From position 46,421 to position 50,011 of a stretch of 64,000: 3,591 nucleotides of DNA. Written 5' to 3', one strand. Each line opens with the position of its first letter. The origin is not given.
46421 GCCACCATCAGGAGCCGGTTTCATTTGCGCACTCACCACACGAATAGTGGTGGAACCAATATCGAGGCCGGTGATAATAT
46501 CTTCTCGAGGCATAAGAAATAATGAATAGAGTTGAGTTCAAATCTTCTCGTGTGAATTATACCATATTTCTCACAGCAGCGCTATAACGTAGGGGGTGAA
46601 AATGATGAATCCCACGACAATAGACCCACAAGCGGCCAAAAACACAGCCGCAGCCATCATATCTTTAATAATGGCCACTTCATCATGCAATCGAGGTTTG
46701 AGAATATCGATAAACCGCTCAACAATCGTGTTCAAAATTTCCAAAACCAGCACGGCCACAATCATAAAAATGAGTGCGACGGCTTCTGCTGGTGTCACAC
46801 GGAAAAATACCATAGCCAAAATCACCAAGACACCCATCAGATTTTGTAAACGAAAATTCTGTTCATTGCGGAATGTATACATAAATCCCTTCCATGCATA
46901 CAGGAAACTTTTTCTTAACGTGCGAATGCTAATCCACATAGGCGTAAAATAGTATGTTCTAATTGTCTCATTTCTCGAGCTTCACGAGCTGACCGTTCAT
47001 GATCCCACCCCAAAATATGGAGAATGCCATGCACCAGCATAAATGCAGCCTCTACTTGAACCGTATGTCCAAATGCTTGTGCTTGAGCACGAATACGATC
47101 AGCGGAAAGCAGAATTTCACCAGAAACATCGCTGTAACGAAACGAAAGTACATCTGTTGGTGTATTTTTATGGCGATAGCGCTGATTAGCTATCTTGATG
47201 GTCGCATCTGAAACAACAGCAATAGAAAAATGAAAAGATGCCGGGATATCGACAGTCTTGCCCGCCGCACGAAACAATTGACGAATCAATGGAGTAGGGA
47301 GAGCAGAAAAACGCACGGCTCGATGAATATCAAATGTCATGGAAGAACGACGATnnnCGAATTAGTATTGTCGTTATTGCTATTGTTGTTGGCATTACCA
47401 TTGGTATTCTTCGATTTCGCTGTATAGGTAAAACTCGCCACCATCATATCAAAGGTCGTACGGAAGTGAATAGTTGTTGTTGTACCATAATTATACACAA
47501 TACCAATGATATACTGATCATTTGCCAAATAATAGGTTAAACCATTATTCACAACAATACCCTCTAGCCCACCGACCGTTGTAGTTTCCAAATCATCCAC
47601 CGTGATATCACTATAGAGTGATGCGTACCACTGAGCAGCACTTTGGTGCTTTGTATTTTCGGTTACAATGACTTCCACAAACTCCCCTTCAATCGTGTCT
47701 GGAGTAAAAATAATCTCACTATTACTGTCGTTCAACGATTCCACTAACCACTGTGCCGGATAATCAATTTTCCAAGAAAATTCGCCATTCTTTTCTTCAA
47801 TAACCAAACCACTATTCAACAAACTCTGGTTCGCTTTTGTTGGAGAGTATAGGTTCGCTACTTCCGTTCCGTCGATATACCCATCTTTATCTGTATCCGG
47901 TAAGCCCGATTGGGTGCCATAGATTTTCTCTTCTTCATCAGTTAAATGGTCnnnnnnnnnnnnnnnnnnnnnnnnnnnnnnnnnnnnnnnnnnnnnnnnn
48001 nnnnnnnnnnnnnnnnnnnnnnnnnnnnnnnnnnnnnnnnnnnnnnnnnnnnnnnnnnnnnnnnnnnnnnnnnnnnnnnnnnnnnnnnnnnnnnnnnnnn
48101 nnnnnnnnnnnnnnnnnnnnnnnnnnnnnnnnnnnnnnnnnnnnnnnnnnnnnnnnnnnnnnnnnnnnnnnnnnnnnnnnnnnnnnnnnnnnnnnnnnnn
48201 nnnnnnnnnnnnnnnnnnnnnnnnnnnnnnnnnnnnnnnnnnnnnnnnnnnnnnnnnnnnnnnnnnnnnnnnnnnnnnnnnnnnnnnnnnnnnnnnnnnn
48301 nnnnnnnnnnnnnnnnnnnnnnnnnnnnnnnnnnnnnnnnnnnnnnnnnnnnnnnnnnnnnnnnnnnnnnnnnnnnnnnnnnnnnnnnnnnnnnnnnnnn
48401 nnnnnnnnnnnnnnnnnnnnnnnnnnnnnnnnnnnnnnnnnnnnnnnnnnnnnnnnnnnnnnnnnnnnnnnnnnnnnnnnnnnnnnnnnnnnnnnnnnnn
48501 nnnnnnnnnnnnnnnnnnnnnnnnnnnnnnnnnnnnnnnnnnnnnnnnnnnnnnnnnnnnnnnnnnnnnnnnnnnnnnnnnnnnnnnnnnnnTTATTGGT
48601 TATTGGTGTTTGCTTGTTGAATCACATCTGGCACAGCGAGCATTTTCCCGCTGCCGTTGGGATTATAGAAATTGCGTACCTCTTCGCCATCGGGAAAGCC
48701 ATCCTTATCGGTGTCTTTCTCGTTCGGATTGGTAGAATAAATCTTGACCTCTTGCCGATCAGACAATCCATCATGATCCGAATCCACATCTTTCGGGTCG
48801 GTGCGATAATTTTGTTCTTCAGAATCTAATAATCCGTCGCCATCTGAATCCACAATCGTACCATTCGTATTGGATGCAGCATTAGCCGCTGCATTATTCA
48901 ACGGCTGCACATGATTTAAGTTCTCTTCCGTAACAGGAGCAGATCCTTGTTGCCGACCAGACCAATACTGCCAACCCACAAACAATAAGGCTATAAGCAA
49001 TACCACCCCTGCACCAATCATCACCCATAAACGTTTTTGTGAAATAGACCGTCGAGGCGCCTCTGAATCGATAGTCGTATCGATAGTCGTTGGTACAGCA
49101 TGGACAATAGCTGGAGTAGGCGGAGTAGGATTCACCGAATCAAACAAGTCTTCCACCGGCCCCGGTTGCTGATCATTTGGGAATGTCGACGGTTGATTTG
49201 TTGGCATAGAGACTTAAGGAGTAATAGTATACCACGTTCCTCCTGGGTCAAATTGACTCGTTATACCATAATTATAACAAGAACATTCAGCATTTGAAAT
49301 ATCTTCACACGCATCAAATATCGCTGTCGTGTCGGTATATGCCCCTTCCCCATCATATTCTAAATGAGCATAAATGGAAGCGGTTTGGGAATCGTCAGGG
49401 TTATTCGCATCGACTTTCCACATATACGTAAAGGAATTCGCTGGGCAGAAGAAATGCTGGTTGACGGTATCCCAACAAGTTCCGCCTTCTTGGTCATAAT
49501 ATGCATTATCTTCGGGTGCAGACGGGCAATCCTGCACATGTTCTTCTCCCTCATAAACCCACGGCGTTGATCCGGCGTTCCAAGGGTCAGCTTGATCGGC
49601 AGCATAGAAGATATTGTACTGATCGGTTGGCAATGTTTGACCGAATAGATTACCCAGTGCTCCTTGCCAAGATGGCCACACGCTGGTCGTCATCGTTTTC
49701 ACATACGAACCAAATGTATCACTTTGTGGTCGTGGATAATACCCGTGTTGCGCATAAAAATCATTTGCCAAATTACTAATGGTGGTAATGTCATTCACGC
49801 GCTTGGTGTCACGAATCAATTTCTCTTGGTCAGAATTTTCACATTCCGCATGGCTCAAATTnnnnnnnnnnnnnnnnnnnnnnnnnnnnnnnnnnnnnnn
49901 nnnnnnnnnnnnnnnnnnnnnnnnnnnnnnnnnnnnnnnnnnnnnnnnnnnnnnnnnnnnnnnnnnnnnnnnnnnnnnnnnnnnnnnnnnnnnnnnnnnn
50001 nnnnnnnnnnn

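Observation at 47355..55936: Three-gene surface module: giant PSI/IPT-repeat protein with pilin-like N-terminus plus two Pro-rich bitopic TSP3 calcium-repeat proteins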

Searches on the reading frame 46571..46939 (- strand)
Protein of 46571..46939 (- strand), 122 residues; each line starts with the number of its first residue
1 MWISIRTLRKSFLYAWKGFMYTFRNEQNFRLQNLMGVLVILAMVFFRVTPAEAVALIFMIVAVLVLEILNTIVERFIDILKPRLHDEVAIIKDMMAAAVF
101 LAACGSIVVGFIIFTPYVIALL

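Call 8: search_protein_families(library=pfam, proteins=[window:46571-46939:-], max_evalue=0.001)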
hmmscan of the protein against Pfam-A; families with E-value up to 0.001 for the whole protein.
window:46571-46939:- (122 aa): 1 family
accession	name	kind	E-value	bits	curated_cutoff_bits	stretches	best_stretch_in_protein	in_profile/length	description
PF01219.24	DAGK_prokar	-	3.6e-29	101.1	22.3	1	14-114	2-102/102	Prokaryotic diacylglycerol kinase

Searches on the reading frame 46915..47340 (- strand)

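Call 8: search_protein_families(library=pfam, proteins=[window:46915-47340:-], max_evalue=0.001)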
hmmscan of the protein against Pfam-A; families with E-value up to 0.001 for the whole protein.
window:46915-47340:- (141 aa): 1 family
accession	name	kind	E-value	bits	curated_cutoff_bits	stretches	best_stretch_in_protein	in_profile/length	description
PF02130.23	YbeY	-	1.5e-31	109.4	25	1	18-133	10-127/129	Endoribonuclease YbeY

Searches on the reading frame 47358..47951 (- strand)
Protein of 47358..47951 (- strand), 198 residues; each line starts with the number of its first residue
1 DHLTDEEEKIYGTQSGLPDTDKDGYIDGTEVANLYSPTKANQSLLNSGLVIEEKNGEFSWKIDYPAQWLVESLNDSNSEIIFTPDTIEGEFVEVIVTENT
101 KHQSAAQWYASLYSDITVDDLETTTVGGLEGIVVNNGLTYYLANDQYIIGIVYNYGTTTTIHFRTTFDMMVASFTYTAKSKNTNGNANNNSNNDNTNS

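Call 30: predict_structure(alignment_id=A1)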
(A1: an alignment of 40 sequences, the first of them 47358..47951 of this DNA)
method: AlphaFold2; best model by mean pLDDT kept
length: 198 residues; sequences in the alignment: 40
mean_pLDDT: 93.0   pTM: 0.87
mean pLDDT of the five models: 93.0, 92.8, 92.6, 92.3, 92.2
residues with pLDDT >= 90: 166; 70-90: 17; 50-70: 15; < 50: 0
segments of 3 or more residues with pLDDT < 50: none
pLDDT, mean of each block of 10 residues (from residue 1): 92 91 93 97 97 97 98 96 94 98 98 97 98 97 98 95 98 94 60 66
secondary structure, 60 per line:
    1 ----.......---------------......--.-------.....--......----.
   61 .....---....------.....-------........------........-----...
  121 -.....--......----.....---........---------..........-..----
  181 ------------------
elements in order: H5-11 H27-32 H44-47 E50-55 E60-65 E69-72 E79-83 E91-98 H105-112 E122-126 E129-134 E139-143 E147-154 H164-173

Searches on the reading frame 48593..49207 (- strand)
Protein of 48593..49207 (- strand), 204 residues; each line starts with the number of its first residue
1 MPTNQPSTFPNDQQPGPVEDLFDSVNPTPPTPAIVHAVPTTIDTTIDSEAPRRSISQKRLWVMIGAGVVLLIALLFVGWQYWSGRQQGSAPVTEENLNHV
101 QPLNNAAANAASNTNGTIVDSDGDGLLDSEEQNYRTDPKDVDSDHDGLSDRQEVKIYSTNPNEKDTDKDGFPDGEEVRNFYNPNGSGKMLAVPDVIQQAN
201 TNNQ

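Call 3: search_protein_families(library=pfam, proteins=[window:48593-49207:-], max_evalue=1)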
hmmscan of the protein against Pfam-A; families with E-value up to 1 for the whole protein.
window:48593-49207:- (204 aa): 8 families
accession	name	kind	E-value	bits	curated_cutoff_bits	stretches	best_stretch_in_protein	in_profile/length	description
PF18884.5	TSP3_bac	-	7.8e-15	54.8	25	3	120-140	1-21/22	Bacterial TSP3 repeat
PF03495.19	Binary_toxB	-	0.00024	21.7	25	1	120-178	2-61/78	Clostridial binary toxin B/anthrax toxin PA Ca-binding domain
PF09577.15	Spore_YpjB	-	0.027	14.8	24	1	56-86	195-225/230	Sporulation protein YpjB (SpoYpjB)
PF13405.12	EF-hand_6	-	0.089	13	25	0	165-182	10-27/30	EF-hand domain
PF12729.13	4HB_MCP_1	-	0.23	11.5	27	1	58-113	6-61/181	Four helix bundle sensory module for signal transduction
PF09976.15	TPR_21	-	0.26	11.4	25.5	1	61-101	8-47/193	Tetratricopeptide repeat-like domain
PF14155.11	DUF4307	-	0.3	11.4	27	1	59-96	2-37/111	Domain of unknown function (DUF4307)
PF20615.3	DUF6802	-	0.84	10.1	27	1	95-151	10-67/102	Family of unknown function (DUF6802)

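Call 4: search_protein_families(library=ncbifam, proteins=[window:48593-49207:-], max_evalue=1)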
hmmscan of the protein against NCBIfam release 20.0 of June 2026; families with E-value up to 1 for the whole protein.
window:48593-49207:- (204 aa): 9 families
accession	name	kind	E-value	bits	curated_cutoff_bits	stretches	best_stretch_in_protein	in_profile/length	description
NF033765.2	gliding_CglD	equivalog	2.6e-09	35.4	400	1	102-179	159-243/1124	adventurous gliding motility lipoprotein CglD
NF047639.1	throspo3_MtsD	equivalog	1.5e-07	30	800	1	111-184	451-528/651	cell-cell cohesion protein MtsD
NF053806.1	lanmdlnLanM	equivalog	0.00032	20.8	135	1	107-177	45-119/132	lanmodulin LanM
NF052375.1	antisigma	equivalog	0.00064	19.8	100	1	21-121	42-144/217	anti-sigma factor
TIGR03593.1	yidC_nterm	equivalog_domain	0.014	15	58.25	1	69-116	8-58/363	membrane protein insertase YidC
NF038083.1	CU044_5270_fam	subfamily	0.024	14.5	100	1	49-117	20-93/284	CU044_5270 family protein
TIGR02878.1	spore_ypjB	equivalog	0.026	14.4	229.15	1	59-85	200-226/233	sporulation protein YpjB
TIGR02205.1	septum_zipA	equivalog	0.097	12.7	119.65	1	62-157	5-102/284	cell division protein ZipA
NF042425.1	Amuc_1099_fam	equivalog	0.65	9.5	50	1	114-143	123-152/321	Amuc_1099 family pilus-like system protein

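Call 61: search_protein_families(library=phrogs, proteins=[window:48593-49207:-], max_evalue=0.001)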
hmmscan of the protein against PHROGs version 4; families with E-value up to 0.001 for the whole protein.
window:48593-49207:- (204 aa): 0 families

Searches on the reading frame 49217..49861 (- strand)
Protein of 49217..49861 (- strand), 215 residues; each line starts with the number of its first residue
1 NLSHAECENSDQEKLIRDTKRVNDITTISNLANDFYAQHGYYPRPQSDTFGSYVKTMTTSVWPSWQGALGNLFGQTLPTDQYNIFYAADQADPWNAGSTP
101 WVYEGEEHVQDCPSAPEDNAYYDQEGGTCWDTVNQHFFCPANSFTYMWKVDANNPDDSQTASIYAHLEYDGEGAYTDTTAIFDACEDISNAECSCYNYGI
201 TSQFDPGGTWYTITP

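Call 55: search_protein_families(library=pfam, proteins=[window:49217-49861:-], max_evalue=0.05)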
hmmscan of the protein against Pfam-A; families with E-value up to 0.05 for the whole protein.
window:49217-49861:- (215 aa): 0 families

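Call 82: find_homologous_proteins(query=window:49217-49861:-, max_evalue=0.001)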
Query window:49217-49861:- (215 aa): 1 proteins with E <= 0.001 among 20 candidates.
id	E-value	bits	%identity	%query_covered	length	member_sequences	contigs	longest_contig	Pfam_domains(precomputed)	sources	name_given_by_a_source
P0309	5.6e-6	44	30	60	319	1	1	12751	-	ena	-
